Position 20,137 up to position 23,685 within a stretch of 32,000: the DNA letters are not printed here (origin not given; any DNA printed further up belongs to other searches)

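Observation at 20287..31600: Three tandem paralogous giant envelope modules (1082 aa plus a 2687-aa two-module fusion) from no family I can name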

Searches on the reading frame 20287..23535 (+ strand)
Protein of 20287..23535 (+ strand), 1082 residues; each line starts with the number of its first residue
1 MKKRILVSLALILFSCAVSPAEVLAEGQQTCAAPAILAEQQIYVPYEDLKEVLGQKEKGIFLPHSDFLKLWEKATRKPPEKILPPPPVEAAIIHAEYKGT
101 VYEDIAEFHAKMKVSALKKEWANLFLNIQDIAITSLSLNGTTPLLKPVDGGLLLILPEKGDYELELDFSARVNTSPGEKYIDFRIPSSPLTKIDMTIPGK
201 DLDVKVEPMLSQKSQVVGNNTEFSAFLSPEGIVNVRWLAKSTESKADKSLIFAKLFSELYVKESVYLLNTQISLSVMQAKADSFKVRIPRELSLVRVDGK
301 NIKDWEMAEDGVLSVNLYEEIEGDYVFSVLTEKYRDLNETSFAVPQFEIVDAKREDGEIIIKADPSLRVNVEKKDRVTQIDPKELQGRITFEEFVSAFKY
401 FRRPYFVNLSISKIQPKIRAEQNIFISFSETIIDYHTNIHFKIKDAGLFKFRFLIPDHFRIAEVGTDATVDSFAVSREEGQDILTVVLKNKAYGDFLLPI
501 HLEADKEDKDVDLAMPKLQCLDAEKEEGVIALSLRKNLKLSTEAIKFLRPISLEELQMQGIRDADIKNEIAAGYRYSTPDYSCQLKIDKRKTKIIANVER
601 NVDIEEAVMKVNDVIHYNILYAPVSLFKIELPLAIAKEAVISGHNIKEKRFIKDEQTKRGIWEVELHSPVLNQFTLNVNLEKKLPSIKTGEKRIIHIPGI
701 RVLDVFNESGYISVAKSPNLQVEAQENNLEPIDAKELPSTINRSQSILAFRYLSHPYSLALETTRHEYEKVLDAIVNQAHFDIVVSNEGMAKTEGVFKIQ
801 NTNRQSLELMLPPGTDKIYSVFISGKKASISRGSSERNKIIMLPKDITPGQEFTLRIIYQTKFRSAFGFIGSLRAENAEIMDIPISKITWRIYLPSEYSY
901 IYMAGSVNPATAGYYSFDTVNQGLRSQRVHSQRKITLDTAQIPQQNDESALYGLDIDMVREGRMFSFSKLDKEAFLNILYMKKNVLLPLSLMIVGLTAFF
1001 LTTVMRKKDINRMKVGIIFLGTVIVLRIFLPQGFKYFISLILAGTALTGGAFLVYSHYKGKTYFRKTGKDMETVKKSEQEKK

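Call 6: search_protein_families(library=pfam, proteins=[window:20287-23535:+], max_evalue=1)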
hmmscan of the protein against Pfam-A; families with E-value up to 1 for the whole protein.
window:20287-23535:+ (1082 aa): 0 families

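Call 7: search_protein_families(library=ncbifam, proteins=[window:20287-23535:+], max_evalue=1)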
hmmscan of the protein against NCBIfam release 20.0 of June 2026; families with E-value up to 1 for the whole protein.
window:20287-23535:+ (1082 aa): 0 families

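Call 16: search_solved_structures(query=window:20287-23535:+, max_evalue=1)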
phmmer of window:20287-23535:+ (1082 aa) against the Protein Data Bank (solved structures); distinct sequences matched with E-value up to 1: 1.
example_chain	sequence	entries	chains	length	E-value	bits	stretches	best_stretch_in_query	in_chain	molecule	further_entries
6ofu_A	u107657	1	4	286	0.11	13.4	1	531-584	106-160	YdjI aldolase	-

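Call 17: find_homologous_proteins(query=window:20287-23535:+)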
Query window:20287-23535:+ (1082 aa): 42 proteins with E <= 0.001 among 8000 candidates.
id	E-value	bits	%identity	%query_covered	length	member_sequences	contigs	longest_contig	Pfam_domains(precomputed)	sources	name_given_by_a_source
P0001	0.0e+0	2395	100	100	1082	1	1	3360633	-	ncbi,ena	-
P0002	0.0e+0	1685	68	100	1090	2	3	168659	-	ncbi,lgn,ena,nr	ncbi:MAG: hypothetical protein K8S27_04735 [Candidatus Omnitrophica bacterium]|nr:hypothetical prote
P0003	0.0e+0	1653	70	95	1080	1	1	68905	-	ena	-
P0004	0.0e+0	1649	69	99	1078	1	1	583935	-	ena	-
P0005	0.0e+0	1622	67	99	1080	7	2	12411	-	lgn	-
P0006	0.0e+0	1609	66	97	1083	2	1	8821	-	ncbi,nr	ncbi:MAG: hypothetical protein JW928_07910 [Candidatus Aureabacteria bacterium]|nr:hypothetical prot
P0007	0.0e+0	1562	66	99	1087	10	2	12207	-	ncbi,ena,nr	ncbi:MAG: hypothetical protein A2267_01420 [Omnitrophica WOR_2 bacterium RIFOXYA12_FULL_38_10]|nr:MA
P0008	0.0e+0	1555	66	96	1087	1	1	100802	-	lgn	-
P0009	0.0e+0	1526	64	97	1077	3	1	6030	-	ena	-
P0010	0.0e+0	1518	62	99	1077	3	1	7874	-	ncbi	-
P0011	0.0e+0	1513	63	99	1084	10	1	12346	-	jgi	-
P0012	0.0e+0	1507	62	99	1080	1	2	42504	-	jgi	-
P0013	0.0e+0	1498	62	98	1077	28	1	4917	-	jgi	-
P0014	0.0e+0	1482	67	91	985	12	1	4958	-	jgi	-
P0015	0.0e+0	1475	62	96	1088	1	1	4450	-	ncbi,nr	ncbi:MAG: hypothetical protein K8I00_05790 [Candidatus Omnitrophica bacterium]|nr:hypothetical prote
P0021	0.0e+0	1367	56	100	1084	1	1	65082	-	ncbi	ncbi:MAG: hypothetical protein ACMUJM_18840 [bacterium]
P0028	0.0e+0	1037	46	98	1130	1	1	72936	-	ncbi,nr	ncbi:hypothetical protein QUF76_03200 [Desulfobacterales bacterium HSG16]|nr:hypothetical protein [D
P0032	3.2e-100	355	26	94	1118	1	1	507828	-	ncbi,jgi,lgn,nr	ncbi:MAG: hypothetical protein QOE70_6525 [Chthoniobacter sp.]|jgi:hypothetical protein|nr:hypotheti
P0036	3.5e-72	262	24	85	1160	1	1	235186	-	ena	-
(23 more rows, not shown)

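Call 18: find_encoding_contigs(protein=P0001, flank=10000, max_places=3)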
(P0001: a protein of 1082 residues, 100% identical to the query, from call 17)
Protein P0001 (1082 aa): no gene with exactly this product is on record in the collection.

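Call 19: find_encoding_contigs(protein=P0032, flank=10000, max_places=3)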
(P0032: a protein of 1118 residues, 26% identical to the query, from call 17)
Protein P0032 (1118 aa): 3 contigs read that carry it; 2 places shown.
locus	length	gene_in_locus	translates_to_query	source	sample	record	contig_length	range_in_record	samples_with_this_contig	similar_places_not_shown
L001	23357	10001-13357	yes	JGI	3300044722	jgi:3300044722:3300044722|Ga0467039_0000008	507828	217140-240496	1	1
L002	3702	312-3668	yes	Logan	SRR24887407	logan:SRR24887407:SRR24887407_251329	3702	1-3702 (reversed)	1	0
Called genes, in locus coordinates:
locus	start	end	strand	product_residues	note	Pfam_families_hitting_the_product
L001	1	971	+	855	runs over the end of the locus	PF17963:Big_9 (weak), PF18911:PKD_4 (weak), PF22352:K319L-like_PKD, PF02010:REJ, PF17963:Big_9, PF22352:K319L-like_PKD, PF22352:K319L-like_PKD, PF22352:K319L-like_PKD, +6 more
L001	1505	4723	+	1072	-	PF13414:TPR_11 (weak), PF13432:TPR_16 (weak), PF14559:TPR_19 (weak), PF13432:TPR_16 (weak), PF23914:TPR_CcmH_CycH (weak), PF25063:ARM_TT21_C (weak), PF14559:TPR_19, PF23914:TPR_CcmH_CycH, +23 more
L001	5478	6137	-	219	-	PF00072:Response_reg, PF00196:GerE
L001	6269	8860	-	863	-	PF00989:PAS (faint), PF08448:PAS_4 (faint), PF13188:PAS_8 (faint), PF13426:PAS_9 (faint), PF08447:PAS_3 (weak), PF08447:PAS_3, PF07730:HisKA_3, PF02518:HATPase_c, +1 more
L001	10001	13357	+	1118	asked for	-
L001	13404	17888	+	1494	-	PF01541:GIY-YIG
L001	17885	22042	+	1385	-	-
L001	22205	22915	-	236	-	PF06439:3keto-disac_hyd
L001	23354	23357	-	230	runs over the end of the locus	PF00535:Glycos_transf_2, PF12804:NTP_transf_3 (weak)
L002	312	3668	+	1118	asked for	-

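Call 20: find_encoding_contigs(protein=P0002, flank=10000, max_places=2)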
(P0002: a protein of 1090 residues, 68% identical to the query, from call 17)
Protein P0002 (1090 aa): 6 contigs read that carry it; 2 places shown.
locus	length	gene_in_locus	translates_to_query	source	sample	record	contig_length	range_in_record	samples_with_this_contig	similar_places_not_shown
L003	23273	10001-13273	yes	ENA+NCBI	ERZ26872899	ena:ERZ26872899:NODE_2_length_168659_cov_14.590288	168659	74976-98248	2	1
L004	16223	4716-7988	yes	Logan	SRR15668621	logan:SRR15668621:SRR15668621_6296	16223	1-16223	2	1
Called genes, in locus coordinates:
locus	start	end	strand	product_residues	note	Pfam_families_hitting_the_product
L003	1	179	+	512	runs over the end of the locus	PF13231:PMT_2 (weak)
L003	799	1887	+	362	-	PF00144:Beta-lactamase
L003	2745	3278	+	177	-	-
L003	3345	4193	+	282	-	PF12796:Ank_2, PF13606:Ank_3 (faint), PF13637:Ank_4, PF13857:Ank_5 (faint), PF00023:Ank (weak)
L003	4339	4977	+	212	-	-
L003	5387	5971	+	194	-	-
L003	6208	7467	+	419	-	-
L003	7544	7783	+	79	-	-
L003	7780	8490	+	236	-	PF00753:Lactamase_B, PF23023:Anti-Pycsar_Apyc1 (weak), PF19583:ODP (weak), PF12706:Lactamase_B_2 (weak)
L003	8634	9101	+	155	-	PF01980:TrmO_N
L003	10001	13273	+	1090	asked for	-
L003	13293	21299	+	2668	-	-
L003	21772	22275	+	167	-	PF12158:DUF3592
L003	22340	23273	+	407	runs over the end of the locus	PF00079:Serpin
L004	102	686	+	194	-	-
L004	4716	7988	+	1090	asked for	-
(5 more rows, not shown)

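Call 21: find_encoding_contigs(protein=P0028, flank=10000, max_places=2)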
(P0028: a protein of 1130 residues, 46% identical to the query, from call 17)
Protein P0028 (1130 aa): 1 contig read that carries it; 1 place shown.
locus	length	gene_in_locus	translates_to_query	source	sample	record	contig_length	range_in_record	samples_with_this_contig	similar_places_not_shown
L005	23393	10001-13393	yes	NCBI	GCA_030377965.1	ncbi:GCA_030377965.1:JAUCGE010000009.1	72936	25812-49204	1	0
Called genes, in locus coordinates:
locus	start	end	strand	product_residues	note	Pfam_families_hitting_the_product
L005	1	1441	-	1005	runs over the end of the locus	PF00072:Response_reg, PF08448:PAS_4 (weak), PF08447:PAS_3, PF13426:PAS_9 (faint), PF00512:HisKA, PF02518:HATPase_c, PF00072:Response_reg, PF01627:Hpt (weak)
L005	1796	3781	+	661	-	PF02310:B12-binding, PF04055:Radical_SAM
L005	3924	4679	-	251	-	PF00989:PAS, PF13426:PAS_9, PF08447:PAS_3, PF00989:PAS, PF13188:PAS_8 (weak), PF08448:PAS_4, PF13426:PAS_9 (weak), PF08447:PAS_3, +1 more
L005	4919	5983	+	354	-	PF01734:Patatin (weak)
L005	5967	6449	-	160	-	-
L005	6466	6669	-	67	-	PF20095:DUF6485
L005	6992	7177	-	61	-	-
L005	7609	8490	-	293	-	-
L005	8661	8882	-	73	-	-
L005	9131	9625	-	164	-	-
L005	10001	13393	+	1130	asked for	-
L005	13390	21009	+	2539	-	-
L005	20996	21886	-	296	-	PF01040:UbiA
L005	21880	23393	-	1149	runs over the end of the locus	PF00072:Response_reg, PF00989:PAS, PF08448:PAS_4, PF13426:PAS_9, PF00512:HisKA, PF02518:HATPase_c, PF00072:Response_reg, PF01627:Hpt (weak), +2 more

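Call 22: find_encoding_contigs(protein=P0036, flank=10000, max_places=2)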
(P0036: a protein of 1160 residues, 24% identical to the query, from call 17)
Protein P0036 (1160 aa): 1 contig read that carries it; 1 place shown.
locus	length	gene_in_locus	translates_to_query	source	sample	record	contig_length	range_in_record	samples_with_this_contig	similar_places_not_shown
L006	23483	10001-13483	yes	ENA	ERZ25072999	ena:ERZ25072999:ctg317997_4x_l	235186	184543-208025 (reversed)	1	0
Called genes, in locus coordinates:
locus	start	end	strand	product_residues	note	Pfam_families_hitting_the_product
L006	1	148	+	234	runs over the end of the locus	PF01121:CoaE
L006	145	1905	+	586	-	PF07497:Rho_RNA_bind, PF00006:ATP-synt_ab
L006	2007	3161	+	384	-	PF01612:DNA_pol_A_exo1, PF00570:HRDC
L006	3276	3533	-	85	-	PF01165:Ribosomal_S21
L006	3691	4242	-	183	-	PF02355:SecD_SecF_C, PF12349:Sterol-sensing (weak)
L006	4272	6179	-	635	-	PF21760:SecD_1st, PF22599:SecDF_P1_head, PF02355:SecD_SecF_C, PF03176:MMPL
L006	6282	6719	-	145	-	PF02699:YajC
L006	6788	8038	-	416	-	PF01702:TGT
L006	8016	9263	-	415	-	PF01797:Y1_Tnp (weak)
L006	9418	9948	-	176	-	-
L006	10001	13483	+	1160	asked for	-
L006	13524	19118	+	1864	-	PF13428:TPR_14 (faint), PF00515:TPR_1 (faint), PF07719:TPR_2 (faint), PF14559:TPR_19 (faint)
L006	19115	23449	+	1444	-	-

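Call 26: search_solved_structures(query=A1, max_evalue=10)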
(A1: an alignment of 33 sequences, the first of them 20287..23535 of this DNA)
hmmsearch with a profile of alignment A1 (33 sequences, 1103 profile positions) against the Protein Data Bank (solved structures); distinct sequences matched with E-value up to 10: 0.

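Call 27: search_protein_families(library=pfam, alignment_id=A1, max_evalue=0.1)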
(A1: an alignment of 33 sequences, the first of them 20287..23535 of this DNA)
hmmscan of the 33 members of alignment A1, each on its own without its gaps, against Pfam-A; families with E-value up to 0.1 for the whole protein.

A. member 1, window:20287-23535:+ (1082 aa): 0 families

B. families by the number of members that match (of 33 scanned): 11 families
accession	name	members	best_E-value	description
PF22285.2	DUF6962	2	0.025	Family of unknown function (DUF6962)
PF22736.1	NNH5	1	0.011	NACHT N-terminal Helical domain 5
PF01383.26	CpcD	1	0.016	CpcD/allophycocyanin linker domain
PF07219.19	HemY_N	1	0.023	HemY protein N-terminus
PF14159.11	CAAD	1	0.029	CAAD domains of cyanobacterial aminoacyl-tRNA synthetase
PF12698.13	ABC2_membrane_3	1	0.051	ABC-2 family transporter protein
PF17900.6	Peptidase_M1_N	1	0.074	Peptidase M1 N-terminal domain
PF22825.2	HpiC1-like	1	0.082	HpiC1 cyclase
PF16726.11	OCRL_clath_bd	1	0.092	Inositol polyphosphate 5-phosphatase clathrin binding domain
PF10358.15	NT-C2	1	0.092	N-terminal C2 in EEIG1 and EHBP1 proteins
PF11614.14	FixG_C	1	0.096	IG-like fold at C-terminal of FixG, putative oxidoreductase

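Call 38: find_related_loci(query=window:20287-23535:+, collection=genome_contigs, flank=10000)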
Query window:20287-23535:+ (1082 aa) in genome_contigs; peptide patterns used: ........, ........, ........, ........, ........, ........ (x = any residue, [..] = any of these).
109 stretches matched a pattern; 8 encode a relative of the query (tblastn E <= 1e-3); 8 distinct loci.
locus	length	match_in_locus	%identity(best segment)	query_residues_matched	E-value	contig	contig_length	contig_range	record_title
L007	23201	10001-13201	67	1-1067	0e+0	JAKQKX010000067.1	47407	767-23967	MAG: Candidatus Omnitrophota bacterium isolate USDV_maxbin.135_sub k141_198884, whole genome shotgun sequence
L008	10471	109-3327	66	5-1081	0e+0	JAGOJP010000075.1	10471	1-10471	MAG: Candidatus Omnitrophota bacterium isolate Go_SlDig_bin_317 Go_SlDig_19446_length_10471_cov_3.598608, whole genome s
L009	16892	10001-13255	65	6-1082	0e+0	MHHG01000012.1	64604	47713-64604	MAG: Omnitrophica WOR_2 bacterium RIFOXYA2_FULL_38_17 rifoxya2_full_scaffold_150, whole genome shotgun sequence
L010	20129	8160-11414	66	6-1082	0e+0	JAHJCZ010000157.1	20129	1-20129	MAG: Candidatus Omnitrophota bacterium isolate Modern_marine.mb.324 Modern_marine.mb.324_k141_2279666, whole genome shot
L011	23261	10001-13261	68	1-1082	0e+0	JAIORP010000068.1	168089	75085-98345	MAG: Candidatus Omnitrophota bacterium isolate SMBSF21 20074_Bin_2_contigs_1_c_000000000003, whole genome shotgun sequen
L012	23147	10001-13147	61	19-1068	0e+0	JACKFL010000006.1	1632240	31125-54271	MAG: Candidatus Omnitrophota bacterium isolate HK-STAS-OMNI-4 HK-STAS-OMNI-4_6, whole genome shotgun sequence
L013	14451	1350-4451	61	33-1068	0e+0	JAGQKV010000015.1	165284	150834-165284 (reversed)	MAG: Candidatus Omnitrophota bacterium isolate HKST-UBA13 2014-04-01_1_(paired)_contig_77392, whole genome shotgun seque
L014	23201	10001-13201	66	1-1067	0e+0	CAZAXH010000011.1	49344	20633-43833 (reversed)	MAG TPA_asm: uncultured Planctomycetales bacterium isolate binchicken_co117_398 genome assembly, contig: NODE_1312_lengt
